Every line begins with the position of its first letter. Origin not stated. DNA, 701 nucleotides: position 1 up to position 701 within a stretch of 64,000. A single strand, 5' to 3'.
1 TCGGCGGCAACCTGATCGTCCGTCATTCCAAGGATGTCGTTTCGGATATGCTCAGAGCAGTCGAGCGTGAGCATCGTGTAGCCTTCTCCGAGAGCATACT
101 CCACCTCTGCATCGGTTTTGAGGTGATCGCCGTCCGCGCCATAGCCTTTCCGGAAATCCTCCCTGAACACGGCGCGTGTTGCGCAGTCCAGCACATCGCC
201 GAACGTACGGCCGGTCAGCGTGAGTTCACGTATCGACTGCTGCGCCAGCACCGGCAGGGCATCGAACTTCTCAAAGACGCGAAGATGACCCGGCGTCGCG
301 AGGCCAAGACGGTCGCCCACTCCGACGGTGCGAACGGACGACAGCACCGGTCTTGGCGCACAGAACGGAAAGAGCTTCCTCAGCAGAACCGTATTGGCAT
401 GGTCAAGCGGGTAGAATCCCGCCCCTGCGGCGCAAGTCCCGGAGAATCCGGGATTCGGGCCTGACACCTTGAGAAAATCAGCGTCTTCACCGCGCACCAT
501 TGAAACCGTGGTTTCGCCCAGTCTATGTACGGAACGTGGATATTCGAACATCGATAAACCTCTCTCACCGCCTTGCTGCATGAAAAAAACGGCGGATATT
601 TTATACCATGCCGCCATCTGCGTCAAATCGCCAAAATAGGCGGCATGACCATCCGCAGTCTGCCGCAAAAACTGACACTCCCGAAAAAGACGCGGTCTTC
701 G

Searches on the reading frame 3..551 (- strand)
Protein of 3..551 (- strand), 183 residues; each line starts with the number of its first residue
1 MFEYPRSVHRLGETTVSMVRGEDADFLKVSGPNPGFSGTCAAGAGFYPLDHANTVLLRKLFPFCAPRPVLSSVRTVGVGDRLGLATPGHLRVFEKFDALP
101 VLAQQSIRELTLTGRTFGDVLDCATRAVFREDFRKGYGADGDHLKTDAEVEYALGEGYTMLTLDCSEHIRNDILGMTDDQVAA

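Call 41: search_protein_families(library=pfam, proteins=[window:3-551:-], max_evalue=0.00001)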
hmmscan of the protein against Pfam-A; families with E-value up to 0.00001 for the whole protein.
window:3-551:- (183 aa): 1 family
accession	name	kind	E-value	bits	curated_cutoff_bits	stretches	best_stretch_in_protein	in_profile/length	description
PF16257.11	UxaE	-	4.4e-54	184.4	27.1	1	4-182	1-189/475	tagaturonate epimerase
